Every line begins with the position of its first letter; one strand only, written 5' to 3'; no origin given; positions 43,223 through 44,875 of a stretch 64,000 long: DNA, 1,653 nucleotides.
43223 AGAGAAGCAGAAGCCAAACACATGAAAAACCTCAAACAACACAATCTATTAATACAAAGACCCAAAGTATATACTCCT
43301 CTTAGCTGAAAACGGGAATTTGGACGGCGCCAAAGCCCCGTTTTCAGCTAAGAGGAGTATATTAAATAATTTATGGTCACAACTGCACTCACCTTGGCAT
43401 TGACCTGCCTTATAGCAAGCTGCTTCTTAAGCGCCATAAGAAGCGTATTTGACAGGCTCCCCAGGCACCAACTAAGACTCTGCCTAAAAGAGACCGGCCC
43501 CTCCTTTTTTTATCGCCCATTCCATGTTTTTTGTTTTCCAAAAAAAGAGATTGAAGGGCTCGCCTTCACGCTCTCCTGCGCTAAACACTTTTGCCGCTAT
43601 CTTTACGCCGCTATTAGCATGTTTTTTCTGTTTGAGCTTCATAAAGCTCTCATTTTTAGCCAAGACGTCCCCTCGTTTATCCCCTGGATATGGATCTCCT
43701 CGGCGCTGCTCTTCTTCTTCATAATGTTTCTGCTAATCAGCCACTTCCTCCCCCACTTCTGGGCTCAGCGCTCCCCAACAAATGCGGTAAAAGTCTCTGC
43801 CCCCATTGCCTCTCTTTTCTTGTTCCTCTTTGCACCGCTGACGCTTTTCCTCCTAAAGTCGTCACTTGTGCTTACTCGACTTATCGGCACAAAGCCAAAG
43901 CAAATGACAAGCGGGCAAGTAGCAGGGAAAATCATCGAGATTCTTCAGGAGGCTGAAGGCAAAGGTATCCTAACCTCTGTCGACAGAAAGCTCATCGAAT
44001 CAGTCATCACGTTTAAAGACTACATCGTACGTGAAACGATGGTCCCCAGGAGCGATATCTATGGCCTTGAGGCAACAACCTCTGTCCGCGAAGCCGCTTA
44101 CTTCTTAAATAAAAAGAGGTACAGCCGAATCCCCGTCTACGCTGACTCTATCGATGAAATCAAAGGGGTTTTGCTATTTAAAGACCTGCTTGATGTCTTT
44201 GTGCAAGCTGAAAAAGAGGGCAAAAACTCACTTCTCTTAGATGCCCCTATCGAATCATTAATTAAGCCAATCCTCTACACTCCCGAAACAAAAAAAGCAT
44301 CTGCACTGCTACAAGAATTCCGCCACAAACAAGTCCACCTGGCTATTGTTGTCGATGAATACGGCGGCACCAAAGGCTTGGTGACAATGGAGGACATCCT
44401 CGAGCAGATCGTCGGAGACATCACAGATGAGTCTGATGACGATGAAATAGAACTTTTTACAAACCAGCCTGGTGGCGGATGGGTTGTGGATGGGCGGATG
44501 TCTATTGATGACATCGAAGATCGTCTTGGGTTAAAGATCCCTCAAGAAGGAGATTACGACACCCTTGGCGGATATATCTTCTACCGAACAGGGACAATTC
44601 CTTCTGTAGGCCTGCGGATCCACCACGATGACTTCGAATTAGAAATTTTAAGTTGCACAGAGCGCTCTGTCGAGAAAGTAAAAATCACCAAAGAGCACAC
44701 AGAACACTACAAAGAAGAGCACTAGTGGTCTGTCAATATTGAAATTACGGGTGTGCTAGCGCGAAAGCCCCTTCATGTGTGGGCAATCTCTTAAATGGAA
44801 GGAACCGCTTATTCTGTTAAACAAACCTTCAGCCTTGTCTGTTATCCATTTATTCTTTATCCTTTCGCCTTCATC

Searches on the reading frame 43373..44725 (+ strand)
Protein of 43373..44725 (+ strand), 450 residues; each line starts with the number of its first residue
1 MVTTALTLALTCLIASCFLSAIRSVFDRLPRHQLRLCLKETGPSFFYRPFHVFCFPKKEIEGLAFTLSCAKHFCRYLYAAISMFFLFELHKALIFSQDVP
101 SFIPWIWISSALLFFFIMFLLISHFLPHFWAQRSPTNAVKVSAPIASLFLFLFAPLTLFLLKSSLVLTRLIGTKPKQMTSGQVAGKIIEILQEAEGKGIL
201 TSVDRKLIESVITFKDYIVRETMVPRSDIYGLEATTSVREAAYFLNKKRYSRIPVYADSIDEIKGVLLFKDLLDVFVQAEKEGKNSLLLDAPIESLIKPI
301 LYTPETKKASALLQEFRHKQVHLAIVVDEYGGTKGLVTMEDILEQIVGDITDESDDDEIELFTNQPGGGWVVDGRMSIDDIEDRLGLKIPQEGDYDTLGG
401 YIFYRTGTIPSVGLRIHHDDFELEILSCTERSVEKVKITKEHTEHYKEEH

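Call 45: find_encoding_contigs(protein=window:43373-44725:+, flank=10000, max_places=10)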
Protein window:43373-44725:+ (450 aa): 6 contigs read that carry it; 4 places shown.
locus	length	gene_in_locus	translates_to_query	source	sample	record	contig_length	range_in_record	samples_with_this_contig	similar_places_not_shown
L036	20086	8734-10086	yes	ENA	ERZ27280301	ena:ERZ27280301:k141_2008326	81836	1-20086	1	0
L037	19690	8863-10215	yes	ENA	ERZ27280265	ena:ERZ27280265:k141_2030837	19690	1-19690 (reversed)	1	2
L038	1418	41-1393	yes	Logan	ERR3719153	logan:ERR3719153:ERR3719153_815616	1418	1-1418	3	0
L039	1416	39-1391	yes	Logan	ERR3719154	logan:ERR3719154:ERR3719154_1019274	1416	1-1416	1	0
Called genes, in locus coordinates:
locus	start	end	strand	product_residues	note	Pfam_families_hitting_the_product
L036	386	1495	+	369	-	PF00712:DNA_pol3_beta, PF02767:DNA_pol3_beta_2, PF02768:DNA_pol3_beta_3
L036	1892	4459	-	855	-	PF00133:tRNA-synt_1, PF09334:tRNA-synt_1g, PF13603:tRNA-synt_1_2, PF00133:tRNA-synt_1 (weak), PF08264:Anticodon_1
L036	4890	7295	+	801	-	PF08206:OB_RNB, PF17876:CSD2, PF00773:RNB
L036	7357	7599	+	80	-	-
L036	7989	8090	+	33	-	-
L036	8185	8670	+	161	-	PF02130:YbeY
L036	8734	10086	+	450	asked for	PF00571:CBS (weak), PF03471:CorC_HlyC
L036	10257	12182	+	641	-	PF12228:DUF3604 (faint)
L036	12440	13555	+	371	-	PF04055:Radical_SAM, PF19288:CofH_C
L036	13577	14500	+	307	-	PF02353:CMAS, PF03848:TehB, PF05175:MTS, PF13489:Methyltransf_23, PF08241:Methyltransf_11, PF08242:Methyltransf_12, PF13649:Methyltransf_25, PF13847:Methyltransf_31, +1 more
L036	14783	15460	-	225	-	PF03819:MazG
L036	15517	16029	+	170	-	PF00293:NUDIX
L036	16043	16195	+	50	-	-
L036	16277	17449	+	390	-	-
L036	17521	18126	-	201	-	PF01300:Sua5_yciO_yrdC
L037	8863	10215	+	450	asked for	PF00571:CBS (weak), PF03471:CorC_HlyC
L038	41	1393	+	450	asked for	PF00571:CBS (weak), PF03471:CorC_HlyC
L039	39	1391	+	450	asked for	PF00571:CBS (weak), PF03471:CorC_HlyC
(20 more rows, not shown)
